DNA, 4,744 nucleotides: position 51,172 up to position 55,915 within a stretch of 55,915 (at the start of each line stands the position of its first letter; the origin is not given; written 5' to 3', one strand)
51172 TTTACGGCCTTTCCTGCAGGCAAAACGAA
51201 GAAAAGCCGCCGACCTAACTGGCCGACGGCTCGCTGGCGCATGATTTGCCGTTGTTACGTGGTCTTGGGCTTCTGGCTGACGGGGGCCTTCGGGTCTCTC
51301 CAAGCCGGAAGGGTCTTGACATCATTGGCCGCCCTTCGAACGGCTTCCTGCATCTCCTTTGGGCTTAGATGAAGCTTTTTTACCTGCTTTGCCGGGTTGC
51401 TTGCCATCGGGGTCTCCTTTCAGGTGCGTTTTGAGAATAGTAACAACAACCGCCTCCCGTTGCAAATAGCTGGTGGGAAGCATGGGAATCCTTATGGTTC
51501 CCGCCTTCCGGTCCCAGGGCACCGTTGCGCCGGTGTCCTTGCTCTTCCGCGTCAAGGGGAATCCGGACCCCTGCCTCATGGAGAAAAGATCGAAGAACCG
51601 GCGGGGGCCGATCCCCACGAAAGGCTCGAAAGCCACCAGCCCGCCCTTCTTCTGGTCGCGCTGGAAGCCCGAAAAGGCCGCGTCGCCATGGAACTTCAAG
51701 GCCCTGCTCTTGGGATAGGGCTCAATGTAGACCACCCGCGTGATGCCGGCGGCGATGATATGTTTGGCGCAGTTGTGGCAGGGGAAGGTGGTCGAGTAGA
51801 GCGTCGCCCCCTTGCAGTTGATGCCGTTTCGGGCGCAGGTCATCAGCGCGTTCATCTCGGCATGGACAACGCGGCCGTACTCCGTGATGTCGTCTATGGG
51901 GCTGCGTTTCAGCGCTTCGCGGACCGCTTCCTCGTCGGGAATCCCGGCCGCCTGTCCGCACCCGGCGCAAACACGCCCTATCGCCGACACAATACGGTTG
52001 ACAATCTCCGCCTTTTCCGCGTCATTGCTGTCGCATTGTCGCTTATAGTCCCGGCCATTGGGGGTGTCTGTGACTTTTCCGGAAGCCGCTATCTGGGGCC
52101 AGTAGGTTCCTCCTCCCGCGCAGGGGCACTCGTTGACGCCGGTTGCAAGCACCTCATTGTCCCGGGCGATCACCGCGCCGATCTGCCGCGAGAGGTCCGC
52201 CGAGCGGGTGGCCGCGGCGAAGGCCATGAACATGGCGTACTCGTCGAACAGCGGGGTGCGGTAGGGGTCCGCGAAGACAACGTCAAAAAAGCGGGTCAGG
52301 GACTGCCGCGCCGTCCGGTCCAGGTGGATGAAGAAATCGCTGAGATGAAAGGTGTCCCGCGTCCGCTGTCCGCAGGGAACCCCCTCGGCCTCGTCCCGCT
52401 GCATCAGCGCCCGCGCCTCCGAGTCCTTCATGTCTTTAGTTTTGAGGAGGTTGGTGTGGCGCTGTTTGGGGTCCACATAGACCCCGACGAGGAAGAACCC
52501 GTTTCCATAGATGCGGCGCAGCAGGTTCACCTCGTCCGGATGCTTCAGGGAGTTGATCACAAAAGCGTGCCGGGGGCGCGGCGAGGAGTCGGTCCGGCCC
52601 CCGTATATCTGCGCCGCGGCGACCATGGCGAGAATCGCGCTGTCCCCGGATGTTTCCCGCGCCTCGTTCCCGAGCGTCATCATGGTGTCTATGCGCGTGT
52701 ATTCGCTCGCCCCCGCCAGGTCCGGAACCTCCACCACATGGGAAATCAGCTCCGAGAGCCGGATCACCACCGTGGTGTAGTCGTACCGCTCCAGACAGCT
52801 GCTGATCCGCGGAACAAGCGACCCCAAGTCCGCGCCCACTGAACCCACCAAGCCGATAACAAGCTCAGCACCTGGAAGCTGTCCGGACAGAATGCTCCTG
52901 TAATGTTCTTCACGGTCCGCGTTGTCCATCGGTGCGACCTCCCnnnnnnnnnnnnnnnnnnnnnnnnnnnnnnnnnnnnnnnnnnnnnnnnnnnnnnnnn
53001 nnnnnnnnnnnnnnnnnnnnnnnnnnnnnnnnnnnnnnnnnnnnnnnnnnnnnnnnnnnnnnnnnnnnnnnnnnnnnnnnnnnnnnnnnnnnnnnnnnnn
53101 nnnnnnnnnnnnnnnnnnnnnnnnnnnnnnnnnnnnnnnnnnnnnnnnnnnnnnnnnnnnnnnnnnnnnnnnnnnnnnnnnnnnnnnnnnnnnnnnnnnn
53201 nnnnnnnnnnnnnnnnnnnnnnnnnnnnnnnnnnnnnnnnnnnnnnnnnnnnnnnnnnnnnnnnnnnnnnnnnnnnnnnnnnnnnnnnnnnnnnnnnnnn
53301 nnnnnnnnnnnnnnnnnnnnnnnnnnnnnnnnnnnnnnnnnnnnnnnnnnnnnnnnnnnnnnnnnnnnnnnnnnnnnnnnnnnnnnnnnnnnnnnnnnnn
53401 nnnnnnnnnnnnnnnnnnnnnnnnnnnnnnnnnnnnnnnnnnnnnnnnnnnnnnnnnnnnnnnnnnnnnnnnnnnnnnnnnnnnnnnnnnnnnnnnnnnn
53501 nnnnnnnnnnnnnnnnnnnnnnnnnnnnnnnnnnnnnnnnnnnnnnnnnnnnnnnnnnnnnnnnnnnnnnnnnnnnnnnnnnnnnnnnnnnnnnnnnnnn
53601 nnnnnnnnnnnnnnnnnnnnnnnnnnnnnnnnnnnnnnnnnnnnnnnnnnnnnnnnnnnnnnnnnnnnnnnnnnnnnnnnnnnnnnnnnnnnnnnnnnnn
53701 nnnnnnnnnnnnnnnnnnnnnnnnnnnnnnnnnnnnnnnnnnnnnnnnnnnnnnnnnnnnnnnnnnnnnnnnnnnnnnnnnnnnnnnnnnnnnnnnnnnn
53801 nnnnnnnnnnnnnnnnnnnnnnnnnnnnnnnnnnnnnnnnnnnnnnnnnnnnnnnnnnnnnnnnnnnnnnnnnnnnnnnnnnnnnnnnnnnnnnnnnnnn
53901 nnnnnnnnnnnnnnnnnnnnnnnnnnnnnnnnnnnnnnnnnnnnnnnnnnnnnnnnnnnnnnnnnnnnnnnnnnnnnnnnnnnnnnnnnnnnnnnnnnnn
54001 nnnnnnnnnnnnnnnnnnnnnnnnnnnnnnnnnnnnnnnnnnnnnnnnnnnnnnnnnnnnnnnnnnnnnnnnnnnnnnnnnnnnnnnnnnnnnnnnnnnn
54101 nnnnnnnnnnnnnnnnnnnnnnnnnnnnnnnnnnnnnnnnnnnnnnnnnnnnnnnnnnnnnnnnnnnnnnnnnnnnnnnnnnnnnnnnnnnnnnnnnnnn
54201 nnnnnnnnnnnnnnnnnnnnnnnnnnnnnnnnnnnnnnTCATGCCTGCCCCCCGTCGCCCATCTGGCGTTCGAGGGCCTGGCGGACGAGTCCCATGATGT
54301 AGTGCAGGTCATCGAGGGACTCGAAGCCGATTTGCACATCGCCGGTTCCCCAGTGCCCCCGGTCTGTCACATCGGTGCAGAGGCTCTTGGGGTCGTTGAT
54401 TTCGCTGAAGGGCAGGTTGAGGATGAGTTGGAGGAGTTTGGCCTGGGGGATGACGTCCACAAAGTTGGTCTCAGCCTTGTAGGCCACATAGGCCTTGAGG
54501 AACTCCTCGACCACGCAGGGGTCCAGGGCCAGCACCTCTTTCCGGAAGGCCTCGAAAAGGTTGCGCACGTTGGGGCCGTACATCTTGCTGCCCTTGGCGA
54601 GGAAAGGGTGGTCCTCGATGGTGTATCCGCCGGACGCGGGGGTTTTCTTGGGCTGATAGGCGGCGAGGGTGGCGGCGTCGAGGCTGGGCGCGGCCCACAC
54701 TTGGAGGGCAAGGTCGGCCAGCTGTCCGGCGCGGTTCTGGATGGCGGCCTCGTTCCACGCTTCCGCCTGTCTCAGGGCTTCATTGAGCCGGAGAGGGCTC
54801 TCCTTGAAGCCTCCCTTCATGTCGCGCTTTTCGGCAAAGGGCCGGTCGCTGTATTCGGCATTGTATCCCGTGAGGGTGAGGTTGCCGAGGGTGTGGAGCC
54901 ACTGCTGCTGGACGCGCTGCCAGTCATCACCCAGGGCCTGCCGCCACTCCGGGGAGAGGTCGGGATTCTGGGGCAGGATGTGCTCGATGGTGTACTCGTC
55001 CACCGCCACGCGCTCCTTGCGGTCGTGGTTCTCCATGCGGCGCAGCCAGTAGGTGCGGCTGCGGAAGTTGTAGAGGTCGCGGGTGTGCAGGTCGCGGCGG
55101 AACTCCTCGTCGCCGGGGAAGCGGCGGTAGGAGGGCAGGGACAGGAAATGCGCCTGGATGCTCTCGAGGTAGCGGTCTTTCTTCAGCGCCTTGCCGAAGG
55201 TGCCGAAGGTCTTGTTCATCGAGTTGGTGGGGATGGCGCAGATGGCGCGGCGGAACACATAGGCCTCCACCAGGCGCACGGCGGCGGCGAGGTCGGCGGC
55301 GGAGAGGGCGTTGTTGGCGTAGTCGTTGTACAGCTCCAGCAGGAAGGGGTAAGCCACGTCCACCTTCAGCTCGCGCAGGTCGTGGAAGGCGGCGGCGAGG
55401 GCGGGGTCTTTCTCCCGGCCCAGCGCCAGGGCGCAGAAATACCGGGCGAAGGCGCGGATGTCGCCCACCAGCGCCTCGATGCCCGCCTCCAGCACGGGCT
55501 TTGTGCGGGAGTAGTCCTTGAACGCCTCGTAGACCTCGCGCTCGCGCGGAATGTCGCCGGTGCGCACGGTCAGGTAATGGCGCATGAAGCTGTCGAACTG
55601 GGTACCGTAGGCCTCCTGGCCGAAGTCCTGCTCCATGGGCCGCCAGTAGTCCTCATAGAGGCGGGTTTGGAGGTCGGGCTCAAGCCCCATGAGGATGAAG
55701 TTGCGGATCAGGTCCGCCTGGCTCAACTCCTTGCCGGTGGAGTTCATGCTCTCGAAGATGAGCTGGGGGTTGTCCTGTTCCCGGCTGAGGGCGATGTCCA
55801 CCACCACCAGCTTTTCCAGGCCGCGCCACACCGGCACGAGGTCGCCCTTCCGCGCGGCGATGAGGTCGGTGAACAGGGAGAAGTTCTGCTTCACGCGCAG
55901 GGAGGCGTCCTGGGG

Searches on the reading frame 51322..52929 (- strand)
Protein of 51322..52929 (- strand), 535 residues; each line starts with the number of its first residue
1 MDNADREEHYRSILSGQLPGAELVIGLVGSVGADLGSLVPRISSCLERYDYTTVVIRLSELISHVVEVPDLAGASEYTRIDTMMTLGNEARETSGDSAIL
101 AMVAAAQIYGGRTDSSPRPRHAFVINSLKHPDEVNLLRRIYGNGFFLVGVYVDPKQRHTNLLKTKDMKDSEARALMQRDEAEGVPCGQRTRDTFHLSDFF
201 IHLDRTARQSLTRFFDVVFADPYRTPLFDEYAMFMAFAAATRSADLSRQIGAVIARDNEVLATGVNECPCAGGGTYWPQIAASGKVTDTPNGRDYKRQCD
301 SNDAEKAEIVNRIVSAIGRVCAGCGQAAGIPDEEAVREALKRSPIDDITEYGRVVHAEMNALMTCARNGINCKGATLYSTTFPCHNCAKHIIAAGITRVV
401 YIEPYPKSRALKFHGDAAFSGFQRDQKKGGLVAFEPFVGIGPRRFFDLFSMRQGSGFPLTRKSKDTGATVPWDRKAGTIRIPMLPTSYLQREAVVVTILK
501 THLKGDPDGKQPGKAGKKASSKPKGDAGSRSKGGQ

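Call 76: search_protein_families(library=pfam, proteins=[window:51322-52929:-], max_evalue=0.001)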
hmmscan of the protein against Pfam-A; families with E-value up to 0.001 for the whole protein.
window:51322-52929:- (535 aa): 3 families
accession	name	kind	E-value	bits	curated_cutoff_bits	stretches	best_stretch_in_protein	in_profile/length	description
PF00383.29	dCMP_cyt_deam_1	-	1e-19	70.8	25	1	229-402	4-101/102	Cytidine and deoxycytidylate deaminase zinc-binding region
PF14437.12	MafB19-deam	-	1.4e-11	44.9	27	1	238-409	13-107/142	MafB19-like deaminase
PF14439.12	Bd3614-deam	-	6.9e-05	23.2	38.5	1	353-405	33-92/113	Bd3614-like deaminase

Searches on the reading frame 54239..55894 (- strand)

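Call 76: search_protein_families(library=pfam, proteins=[window:54239-55894:-], max_evalue=0.001)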
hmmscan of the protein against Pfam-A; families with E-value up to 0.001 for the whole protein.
window:54239-55894:- (551 aa): 3 families
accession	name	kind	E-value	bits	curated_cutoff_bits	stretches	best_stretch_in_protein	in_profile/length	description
PF07510.16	GmrSD_C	-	2e-25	89.7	23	1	260-394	2-137/138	GmrSD restriction endonucleases, C-terminal domain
PF18899.5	DUF5655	-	2.6e-11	44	24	1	442-542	11-107/109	Domain of unknown function (DUF5655)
PF03235.19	GmrSD_N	-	4.5e-07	30.6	33.2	1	4-67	146-198/199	GmrSD restriction endonuclease, N-terminal domain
